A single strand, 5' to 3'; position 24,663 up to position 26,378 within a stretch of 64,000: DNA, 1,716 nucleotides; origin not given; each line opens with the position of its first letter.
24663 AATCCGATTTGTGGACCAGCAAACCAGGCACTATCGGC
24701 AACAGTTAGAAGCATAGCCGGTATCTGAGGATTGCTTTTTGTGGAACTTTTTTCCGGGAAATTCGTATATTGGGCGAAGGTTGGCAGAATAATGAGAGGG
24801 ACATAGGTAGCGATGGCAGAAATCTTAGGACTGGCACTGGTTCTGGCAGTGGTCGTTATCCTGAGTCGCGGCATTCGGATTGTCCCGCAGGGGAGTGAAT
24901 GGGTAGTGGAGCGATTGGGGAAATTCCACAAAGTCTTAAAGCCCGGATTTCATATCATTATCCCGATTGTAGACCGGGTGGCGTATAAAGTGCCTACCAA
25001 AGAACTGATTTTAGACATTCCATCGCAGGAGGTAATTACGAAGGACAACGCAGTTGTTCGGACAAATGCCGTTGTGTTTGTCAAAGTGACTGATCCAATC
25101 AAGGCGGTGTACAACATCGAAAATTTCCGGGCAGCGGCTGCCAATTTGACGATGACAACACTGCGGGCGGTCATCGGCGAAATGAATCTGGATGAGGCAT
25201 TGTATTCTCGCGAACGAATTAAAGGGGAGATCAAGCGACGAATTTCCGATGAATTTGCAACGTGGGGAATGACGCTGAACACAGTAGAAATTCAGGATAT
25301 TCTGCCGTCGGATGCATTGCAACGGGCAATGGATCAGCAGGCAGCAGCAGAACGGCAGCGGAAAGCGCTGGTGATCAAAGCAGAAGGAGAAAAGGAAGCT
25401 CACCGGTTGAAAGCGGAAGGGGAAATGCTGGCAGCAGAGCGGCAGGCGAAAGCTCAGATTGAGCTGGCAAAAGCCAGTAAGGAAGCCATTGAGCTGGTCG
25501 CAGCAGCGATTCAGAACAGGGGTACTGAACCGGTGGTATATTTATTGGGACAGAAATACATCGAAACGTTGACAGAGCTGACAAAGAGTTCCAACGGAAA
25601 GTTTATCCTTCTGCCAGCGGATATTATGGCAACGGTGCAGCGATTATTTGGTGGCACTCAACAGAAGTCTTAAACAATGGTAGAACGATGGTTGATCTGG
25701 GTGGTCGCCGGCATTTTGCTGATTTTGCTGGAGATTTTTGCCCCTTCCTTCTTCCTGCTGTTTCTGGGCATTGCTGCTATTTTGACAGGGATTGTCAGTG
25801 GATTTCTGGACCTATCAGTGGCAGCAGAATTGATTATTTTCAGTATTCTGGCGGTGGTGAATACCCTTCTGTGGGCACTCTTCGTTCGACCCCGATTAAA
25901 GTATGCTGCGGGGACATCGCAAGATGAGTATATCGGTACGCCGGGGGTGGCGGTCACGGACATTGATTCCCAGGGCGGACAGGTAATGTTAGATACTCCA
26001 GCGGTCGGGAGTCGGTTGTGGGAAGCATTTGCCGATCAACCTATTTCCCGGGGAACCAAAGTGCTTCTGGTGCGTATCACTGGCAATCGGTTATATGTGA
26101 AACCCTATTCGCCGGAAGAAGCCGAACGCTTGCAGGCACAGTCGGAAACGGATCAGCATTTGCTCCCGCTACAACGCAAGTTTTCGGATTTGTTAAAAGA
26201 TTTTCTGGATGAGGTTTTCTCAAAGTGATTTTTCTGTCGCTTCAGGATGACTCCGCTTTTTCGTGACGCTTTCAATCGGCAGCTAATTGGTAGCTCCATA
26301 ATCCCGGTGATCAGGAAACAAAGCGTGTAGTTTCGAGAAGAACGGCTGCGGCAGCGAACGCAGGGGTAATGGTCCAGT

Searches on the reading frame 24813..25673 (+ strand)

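Call 58: search_protein_families(library=pfam, proteins=[window:24813-25673:+], max_evalue=0.01)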
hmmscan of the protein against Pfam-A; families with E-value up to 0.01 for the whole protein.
window:24813-25673:+ (286 aa): 2 families
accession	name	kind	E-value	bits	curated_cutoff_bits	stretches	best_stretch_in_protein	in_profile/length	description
PF01145.31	Band_7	-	1.3e-38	133.2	23.6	1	23-194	2-176/176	SPFH domain / Band 7 family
PF16200.10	Band_7_C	-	0.0016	18.9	29.1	1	227-271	1-44/63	C-terminal region of band_7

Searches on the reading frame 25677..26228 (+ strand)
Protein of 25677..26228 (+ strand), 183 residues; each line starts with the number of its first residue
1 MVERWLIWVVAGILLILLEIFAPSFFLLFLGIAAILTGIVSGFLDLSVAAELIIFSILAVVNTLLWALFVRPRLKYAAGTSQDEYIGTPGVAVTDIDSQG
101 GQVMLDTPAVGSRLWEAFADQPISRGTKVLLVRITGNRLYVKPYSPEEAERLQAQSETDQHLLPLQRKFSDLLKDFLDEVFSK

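Call 58: search_protein_families(library=pfam, proteins=[window:25677-26228:+], max_evalue=0.01)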
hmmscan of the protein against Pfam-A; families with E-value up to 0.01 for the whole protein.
window:25677-26228:+ (183 aa): 1 family
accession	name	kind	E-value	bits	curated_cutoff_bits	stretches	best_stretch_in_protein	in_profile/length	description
PF01957.25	NfeD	-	7.7e-09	36.1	29.1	1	83-143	2-57/57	NfeD-like C-terminal, partner-binding domain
